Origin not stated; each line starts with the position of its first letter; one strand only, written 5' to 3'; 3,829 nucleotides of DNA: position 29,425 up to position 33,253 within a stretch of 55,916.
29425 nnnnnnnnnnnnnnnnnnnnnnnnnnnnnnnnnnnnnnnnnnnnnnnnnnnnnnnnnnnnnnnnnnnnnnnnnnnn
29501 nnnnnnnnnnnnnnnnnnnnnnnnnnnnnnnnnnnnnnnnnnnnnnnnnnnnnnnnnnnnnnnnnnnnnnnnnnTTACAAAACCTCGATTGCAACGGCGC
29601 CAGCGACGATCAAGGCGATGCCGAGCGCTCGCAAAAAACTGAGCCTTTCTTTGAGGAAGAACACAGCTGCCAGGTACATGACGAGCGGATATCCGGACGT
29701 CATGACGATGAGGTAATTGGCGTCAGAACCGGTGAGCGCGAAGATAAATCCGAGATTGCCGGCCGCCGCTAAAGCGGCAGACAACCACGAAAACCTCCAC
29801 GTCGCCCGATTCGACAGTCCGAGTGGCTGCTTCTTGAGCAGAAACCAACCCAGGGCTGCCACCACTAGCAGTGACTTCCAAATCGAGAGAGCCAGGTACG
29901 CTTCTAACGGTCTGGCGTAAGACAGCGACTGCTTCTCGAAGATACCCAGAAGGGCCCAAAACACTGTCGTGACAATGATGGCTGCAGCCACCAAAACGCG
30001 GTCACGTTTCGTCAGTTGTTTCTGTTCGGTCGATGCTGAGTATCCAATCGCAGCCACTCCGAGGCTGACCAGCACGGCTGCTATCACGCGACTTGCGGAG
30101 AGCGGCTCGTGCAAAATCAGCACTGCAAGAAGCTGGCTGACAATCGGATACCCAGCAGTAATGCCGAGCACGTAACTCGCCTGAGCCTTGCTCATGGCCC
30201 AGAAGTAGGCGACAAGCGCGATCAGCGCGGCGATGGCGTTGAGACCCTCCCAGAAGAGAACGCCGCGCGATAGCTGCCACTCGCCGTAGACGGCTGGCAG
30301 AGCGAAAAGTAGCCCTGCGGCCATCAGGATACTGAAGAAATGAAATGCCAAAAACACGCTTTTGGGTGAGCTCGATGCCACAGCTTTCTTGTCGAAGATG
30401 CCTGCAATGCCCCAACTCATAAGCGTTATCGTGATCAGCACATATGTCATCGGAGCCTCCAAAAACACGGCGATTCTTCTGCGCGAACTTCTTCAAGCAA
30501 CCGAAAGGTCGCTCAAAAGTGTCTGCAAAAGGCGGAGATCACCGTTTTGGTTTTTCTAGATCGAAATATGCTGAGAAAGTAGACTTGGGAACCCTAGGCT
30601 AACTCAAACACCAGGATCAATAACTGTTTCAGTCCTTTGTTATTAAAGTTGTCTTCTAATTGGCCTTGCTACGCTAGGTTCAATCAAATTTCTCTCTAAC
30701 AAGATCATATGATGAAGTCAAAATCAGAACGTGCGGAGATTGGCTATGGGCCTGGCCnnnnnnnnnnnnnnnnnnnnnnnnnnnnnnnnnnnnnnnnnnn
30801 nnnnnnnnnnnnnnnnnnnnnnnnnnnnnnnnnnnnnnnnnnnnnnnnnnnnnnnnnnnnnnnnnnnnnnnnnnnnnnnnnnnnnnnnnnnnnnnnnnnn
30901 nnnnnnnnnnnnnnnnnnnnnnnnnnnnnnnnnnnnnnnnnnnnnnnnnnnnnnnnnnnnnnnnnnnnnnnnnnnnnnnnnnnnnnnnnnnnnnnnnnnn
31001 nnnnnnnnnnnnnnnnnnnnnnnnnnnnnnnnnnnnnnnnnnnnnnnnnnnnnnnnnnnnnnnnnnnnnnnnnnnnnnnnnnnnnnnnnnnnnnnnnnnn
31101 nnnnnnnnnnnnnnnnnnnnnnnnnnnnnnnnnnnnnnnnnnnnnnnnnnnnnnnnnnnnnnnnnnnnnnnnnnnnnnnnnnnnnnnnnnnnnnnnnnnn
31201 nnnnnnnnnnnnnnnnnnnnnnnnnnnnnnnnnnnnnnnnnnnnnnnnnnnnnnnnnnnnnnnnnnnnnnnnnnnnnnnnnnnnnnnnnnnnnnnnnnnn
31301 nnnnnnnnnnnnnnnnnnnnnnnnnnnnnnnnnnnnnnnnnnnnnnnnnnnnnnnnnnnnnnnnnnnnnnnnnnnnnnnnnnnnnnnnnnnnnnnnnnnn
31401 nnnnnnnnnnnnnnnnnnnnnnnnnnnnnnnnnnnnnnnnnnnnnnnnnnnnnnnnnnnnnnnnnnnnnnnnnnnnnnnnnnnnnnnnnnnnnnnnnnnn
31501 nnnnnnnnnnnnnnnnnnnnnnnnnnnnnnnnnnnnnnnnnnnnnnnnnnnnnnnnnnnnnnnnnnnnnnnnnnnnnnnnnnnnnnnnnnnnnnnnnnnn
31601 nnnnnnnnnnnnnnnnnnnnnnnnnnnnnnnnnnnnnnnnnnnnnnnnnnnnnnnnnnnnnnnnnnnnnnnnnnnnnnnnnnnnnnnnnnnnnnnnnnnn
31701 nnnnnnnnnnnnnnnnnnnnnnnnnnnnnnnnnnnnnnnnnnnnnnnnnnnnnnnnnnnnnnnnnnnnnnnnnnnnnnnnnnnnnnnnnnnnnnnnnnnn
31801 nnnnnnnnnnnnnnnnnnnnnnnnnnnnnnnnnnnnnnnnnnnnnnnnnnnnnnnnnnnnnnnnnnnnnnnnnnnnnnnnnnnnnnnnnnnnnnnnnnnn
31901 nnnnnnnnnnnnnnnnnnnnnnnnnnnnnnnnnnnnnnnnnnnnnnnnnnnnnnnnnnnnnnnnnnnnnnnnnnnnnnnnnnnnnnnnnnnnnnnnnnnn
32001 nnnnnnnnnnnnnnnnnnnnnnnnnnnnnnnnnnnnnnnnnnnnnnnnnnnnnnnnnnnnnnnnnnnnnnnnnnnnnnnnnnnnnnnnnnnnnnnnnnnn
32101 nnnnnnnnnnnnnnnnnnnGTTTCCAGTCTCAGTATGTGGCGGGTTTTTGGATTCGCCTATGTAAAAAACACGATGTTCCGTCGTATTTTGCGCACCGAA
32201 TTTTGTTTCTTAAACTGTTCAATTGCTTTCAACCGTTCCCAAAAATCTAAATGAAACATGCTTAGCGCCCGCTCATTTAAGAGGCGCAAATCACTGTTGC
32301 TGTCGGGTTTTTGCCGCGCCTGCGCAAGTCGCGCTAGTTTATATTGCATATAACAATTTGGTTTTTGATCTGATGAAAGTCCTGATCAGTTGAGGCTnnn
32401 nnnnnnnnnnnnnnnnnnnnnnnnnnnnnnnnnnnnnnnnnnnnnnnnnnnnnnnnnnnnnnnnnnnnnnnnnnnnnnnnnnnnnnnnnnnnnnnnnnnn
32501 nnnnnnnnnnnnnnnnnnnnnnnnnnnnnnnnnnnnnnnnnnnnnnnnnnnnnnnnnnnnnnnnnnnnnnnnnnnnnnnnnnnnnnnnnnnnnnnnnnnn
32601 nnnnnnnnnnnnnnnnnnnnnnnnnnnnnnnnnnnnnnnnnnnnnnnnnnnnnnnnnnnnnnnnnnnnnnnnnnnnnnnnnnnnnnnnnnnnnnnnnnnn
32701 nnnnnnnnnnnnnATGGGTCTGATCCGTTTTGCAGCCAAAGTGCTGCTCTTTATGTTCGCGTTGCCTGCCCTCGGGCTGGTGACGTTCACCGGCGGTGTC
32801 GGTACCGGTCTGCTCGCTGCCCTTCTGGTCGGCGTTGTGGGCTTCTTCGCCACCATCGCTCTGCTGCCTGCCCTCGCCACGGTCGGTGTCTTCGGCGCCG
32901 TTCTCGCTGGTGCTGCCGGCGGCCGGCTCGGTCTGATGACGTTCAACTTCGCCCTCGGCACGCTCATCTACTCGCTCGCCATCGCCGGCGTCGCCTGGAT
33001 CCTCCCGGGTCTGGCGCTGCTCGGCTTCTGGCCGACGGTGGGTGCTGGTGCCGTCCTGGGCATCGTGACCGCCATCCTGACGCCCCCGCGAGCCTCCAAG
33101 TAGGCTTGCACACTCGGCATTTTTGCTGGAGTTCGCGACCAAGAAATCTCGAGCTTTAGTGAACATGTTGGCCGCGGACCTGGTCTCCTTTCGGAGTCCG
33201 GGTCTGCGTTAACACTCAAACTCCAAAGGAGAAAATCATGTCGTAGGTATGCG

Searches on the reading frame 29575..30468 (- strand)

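Call 9: search_protein_families(library=pfam, proteins=[window:29575-30468:-], max_evalue=0.001)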
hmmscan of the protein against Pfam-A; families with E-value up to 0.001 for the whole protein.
window:29575-30468:- (297 aa): 1 family
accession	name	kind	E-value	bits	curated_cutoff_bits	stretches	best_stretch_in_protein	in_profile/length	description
PF00892.27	EamA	-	1.2e-21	77.8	28.2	2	8-141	3-133/135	EamA-like transporter family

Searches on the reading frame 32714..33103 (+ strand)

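Call 59: search_protein_families(library=pfam, proteins=[window:32714-33103:+], max_evalue=0.01)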
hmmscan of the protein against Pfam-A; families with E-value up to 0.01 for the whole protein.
window:32714-33103:+ (129 aa): 1 family
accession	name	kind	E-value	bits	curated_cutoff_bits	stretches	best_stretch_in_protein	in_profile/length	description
PF04020.18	Phage_holin_4_2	-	0.00078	20.5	28.8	1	78-124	2-48/105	Mycobacterial 4 TMS phage holin, superfamily IV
